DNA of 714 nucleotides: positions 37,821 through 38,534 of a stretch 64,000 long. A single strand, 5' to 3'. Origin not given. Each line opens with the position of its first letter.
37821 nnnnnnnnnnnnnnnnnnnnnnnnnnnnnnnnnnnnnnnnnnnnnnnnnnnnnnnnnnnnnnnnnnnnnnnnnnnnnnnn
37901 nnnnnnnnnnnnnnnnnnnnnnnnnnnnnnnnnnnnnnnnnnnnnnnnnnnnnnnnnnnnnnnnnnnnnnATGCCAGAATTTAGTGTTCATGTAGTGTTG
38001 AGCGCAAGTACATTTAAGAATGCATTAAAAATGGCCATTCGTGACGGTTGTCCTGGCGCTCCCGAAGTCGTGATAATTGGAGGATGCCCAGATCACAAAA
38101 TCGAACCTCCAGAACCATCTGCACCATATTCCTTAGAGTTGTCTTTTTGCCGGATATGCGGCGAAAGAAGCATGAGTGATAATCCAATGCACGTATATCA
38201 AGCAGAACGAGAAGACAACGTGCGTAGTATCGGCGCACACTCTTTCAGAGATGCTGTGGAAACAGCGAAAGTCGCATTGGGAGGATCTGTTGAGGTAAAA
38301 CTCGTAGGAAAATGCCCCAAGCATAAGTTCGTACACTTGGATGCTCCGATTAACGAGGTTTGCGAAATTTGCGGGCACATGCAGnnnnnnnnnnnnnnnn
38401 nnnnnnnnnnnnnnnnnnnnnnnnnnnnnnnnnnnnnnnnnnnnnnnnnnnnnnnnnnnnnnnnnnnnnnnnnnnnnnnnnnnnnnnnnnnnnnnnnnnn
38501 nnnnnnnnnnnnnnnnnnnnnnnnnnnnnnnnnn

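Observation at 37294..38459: Three-gene small-ORF operon encoding a new duplicated Cys/His domain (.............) around a 4-TM membrane protein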

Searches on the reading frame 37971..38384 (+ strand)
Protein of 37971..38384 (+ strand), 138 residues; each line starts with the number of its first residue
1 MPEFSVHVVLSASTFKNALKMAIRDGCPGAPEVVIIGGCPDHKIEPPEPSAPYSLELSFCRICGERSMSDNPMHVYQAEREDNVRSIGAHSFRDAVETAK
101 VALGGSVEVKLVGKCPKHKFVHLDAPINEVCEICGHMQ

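Call 3: search_protein_families(library=pfam, proteins=[window:37971-38384:+], max_evalue=10)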
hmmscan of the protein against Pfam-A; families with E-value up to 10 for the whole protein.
window:37971-38384:+ (138 aa): 2 families
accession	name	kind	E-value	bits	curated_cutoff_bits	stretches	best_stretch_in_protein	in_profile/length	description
PF10164.14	BRI3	-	0.085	13.8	25.9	1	28-44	50-65/106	Brain protein I3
PF02132.21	RecR_ZnF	-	1.8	8.9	22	0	129-134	14-19/21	RecR, Cys4-zinc finger domain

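Call 4: search_protein_families(library=ncbifam, proteins=[window:37971-38384:+], max_evalue=10)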
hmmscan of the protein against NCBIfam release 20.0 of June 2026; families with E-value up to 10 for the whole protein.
window:37971-38384:+ (138 aa): 0 families

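Call 6: find_homologous_proteins(query=window:37971-38384:+, max_evalue=0.01)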
Query window:37971-38384:+ (138 aa): 1 proteins with E <= 0.01 among 8 candidates.
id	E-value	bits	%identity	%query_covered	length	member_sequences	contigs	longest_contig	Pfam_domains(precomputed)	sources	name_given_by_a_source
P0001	4.4e-83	294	99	94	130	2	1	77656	-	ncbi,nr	ncbi:hypothetical protein KKA15_02590 [Patescibacteria group bacterium]|nr:hypothetical protein [Pat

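Call 21: search_solved_structures(query=window:37971-38384:+, max_evalue=10)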
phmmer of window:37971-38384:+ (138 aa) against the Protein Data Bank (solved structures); distinct sequences matched with E-value up to 10: 5.
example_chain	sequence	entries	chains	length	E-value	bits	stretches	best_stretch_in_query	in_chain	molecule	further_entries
4czn_A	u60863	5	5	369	0.16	15.2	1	2-46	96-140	EXTRALONG MANGANESE PEROXIDASE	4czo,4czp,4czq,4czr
1gsm_A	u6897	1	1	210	0.35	14.1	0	8-59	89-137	MUCOSAL ADDRESSIN CELL ADHESION MOLECULE-1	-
1bqs_A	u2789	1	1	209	0.36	14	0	9-59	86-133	PROTEIN (MUCOSAL ADDRESSIN CELL ADHESION MOLECULE-1)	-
4hbq_A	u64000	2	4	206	0.47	13.6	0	8-56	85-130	Mucosal addressin cell adhesion molecule 1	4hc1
6mlx_A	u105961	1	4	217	1.1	12.4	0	82-106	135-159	Leucine-rich repeat protein TpLRR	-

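Call 22: search_protein_families(library=phrogs, proteins=[window:37971-38384:+], max_evalue=1)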
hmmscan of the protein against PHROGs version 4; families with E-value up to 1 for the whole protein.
window:37971-38384:+ (138 aa): 2 families
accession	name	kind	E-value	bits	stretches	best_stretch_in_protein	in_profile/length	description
phrog_24430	-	unknown function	0.17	12.7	1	53-68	22-37/62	-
phrog_2670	-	unknown function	0.54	11.4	0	110-137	2-32/66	-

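Call 23: search_protein_families(library=padloc, proteins=[window:37971-38384:+], max_evalue=1)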
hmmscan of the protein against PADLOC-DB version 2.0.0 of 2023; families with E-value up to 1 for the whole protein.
window:37971-38384:+ (138 aa): 0 families

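Call 24: search_protein_representatives(protein=window:37971-38384:+)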
Query: 138 residues. Proteins with E-value up to 0.001 (for the whole library): 4; up to 1e-10: 1; up to 1e-30: 1. The best 4 are listed.
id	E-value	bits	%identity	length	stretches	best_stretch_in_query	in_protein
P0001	1.4e-83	294.0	100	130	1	10-138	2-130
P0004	1.7e-08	50.7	25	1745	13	26-81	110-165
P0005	4.0e-05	39.9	36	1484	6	81-109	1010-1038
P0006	4.5e-04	36.4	34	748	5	26-61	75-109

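Call 26: predict_structure(protein=window:37971-38384:+)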
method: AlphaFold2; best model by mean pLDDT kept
length: 138 residues; sequences in the alignment: 1
mean_pLDDT: 35.5   pTM: 0.31
mean pLDDT of the five models: 35.5, 33.6, 32.9, 32.7, 28.6
residues with pLDDT >= 90: 0; 70-90: 0; 50-70: 5; < 50: 133
segments of 3 or more residues with pLDDT < 50: 1-93, 102-138
pLDDT, mean of each block of 10 residues (from residue 1): 36 44 33 34 32 27 27 35 37 49 42 31 35 34
secondary structure, 60 per line:
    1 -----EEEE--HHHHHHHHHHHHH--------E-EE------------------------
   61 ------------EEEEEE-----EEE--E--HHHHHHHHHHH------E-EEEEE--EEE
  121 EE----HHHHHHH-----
elements in order: E6-9 H12-24 E73-78 E84-86 H92-102 E111-115 E118-122 H127-133
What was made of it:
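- Tried and rejected: ORF3 alone gave pLDDT 35, which is unusable (call 26).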

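Call 53: search_dna_similar(query=window:37971-38384:+, collection=phages, mode=protein, max_evalue=1, max_rows=10)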
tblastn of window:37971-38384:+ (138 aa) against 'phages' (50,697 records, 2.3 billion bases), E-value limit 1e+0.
No match.

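Call 54: search_dna_similar(query=window:37971-38384:+, collection=plasmids, mode=protein, max_evalue=1, max_rows=10)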
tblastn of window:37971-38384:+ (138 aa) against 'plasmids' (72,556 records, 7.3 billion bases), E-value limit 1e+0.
No match.

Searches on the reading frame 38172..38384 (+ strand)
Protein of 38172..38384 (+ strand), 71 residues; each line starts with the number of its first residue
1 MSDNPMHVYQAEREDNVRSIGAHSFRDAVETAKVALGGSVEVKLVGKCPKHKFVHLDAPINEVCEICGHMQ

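Call 28: find_related_loci(query=A2, collection=genome_contigs, flank=5000)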
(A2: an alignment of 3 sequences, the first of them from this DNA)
Query A2 (71 aa) in genome_contigs; peptide patterns used: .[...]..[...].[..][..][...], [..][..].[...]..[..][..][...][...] (x = any residue, [..] = any of these).
75 stretches matched a pattern, but none encodes a relative of the query by tblastn (E <= 1e-3).

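Call 29: find_related_loci(query=A2, collection=metagenome_contigs, flank=5000)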
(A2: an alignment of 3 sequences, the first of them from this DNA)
Query A2 (71 aa) in metagenome_contigs; peptide patterns used: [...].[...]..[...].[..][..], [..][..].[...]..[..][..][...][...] (x = any residue, [..] = any of these).
101 stretches matched a pattern, but none encodes a relative of the query by tblastn (E <= 1e-3).

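Call 35: search_solved_structures(query=A2, max_evalue=10, show_alignments=3)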
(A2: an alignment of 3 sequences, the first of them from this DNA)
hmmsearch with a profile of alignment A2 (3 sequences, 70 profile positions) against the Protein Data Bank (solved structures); distinct sequences matched with E-value up to 10: 2.
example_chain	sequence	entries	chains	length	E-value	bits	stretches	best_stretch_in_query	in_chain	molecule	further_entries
3c2e_A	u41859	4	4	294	1.3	12.5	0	15-45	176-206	Nicotinate-nucleotide pyrophosphorylase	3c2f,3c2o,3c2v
3c2r_A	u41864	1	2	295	1.3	12.5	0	15-45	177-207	Nicotinate-nucleotide pyrophosphorylase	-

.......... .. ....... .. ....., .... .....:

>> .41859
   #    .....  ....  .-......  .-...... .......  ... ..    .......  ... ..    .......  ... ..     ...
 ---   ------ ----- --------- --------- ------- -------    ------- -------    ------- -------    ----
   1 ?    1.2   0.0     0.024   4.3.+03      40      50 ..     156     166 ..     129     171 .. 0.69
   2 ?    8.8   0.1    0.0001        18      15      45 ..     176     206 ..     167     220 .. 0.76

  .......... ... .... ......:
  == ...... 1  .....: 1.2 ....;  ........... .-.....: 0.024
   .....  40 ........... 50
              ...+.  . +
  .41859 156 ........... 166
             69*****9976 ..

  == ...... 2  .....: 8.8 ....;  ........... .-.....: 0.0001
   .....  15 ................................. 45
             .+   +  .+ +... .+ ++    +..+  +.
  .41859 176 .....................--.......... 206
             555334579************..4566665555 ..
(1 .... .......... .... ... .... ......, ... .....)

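Call 42: find_related_loci(query=A2, collection=viral_contigs, flank=5000)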
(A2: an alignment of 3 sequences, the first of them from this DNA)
Query A2 (71 aa) in viral_contigs; peptide patterns used: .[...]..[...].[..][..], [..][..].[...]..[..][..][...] (x = any residue, [..] = any of these).
24 stretches matched a pattern, but none encodes a relative of the query by tblastn (E <= 1e-3).
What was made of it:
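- Tried and rejected: Module-profile scans of genome, metagenome and viral contig collections found no tblastn-confirmed relative (calls 28, 29, 42).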
